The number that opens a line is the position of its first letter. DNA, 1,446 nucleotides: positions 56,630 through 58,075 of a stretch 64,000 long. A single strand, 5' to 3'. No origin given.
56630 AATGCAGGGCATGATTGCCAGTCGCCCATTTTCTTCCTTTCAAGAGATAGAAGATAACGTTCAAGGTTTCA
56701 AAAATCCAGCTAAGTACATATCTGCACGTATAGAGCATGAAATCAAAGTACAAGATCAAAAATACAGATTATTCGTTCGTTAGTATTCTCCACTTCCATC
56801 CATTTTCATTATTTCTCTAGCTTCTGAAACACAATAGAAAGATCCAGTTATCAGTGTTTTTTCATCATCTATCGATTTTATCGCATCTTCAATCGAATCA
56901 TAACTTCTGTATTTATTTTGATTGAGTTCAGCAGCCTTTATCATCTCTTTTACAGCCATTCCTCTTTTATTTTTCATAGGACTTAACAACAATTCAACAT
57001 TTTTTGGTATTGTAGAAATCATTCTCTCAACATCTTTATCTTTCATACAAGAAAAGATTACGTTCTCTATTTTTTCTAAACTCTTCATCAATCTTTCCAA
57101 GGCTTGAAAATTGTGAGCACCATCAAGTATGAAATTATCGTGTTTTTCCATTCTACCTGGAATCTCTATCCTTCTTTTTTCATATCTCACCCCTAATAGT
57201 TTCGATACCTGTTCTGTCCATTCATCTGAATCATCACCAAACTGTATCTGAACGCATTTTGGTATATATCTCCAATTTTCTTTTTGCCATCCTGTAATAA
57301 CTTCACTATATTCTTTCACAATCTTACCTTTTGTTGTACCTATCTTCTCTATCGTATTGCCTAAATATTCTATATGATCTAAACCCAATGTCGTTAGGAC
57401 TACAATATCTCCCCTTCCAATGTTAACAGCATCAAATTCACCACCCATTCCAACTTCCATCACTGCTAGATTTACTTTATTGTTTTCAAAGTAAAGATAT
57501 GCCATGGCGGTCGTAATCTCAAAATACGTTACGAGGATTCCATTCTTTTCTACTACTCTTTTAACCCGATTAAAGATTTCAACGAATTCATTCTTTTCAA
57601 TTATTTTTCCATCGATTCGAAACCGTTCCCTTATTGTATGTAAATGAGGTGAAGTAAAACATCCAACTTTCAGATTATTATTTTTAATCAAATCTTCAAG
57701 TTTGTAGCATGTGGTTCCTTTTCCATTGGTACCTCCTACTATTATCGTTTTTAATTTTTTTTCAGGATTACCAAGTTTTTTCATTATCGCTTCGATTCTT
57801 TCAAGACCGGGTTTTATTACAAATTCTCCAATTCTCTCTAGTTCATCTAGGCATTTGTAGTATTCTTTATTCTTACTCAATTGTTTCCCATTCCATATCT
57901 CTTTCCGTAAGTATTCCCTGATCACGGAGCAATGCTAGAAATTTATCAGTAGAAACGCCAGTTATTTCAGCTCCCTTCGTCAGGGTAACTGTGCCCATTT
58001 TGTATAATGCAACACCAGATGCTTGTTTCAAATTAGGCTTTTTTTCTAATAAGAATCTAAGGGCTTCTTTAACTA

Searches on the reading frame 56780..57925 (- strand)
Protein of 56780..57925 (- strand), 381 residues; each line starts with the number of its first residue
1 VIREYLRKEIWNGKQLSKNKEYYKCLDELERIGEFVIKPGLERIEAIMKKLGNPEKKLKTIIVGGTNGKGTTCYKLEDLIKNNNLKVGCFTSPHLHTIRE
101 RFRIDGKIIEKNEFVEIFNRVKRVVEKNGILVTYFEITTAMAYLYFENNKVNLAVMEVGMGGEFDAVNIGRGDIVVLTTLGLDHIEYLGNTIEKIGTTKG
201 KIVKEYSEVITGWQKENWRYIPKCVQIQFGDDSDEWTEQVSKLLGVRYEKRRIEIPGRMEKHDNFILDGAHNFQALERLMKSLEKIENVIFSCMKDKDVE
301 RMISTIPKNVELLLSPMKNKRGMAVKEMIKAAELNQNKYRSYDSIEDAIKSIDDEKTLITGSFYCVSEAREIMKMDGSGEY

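Call 53: search_protein_families(library=pfam, proteins=[window:56780-57925:-], max_evalue=0.0001)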
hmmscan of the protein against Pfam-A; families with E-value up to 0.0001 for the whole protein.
window:56780-57925:- (381 aa): 2 families
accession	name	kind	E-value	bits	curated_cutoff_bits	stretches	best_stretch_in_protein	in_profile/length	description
PF08245.18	Mur_ligase_M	-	3.6e-10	40.6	24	1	63-208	1-115/200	Mur ligase middle domain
PF02875.26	Mur_ligase_C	-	1.1e-09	39.6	28.4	1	257-352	1-112/127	Mur ligase, glutamate ligase domain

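Call 65: search_protein_families(library=ncbifam, proteins=[window:56780-57925:-], max_evalue=0.00001)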
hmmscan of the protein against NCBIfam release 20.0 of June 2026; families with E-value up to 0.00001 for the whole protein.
window:56780-57925:- (381 aa): 7 families
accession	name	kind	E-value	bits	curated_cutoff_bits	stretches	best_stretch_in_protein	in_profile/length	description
TIGR01499.1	folC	subfamily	2.1e-83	281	162.65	2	41-218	1-179/400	bifunctional protein FolC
NF047860.1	Tet-DihydfolSynFolCMyb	equivalog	6.9e-53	180.2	700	1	27-216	31-225/468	bifunctional tetrahydrofolate synthase/dihydrofolate synthase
NF008101.0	PRK10846.1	equivalog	2.7e-46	158.2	360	1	26-212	17-201/422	bifunctional tetrahydrofolate synthase/dihydrofolate synthase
TIGR01085.1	murE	subfamily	1e-09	37.8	257.3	0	51-96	78-123/472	UDP-N-acetylmuramyl-tripeptide synthetase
NF001126.0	PRK00139.1-4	equivalog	2.7e-09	36.1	373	1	51-103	97-149/486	UDP-N-acetylmuramoyl-L-alanyl-D-glutamate--2,6-diaminopimelate ligase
NF053647.1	pMurD2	equivalog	4e-07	29.3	550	0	46-87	87-128/405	pseudomurein biosynthesis peptide ligase pMurD2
NF008896.0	PRK11929.1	equivalog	2.7e-06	25.5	1023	0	51-89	105-143/965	bifunctional UDP-N-acetylmuramoyl-L-alanyl-D-glutamate--2,6-diaminopimelate ligase MurE/UDP-N-acetylmuramoyl-tripeptide--D-alanyl-D-alanine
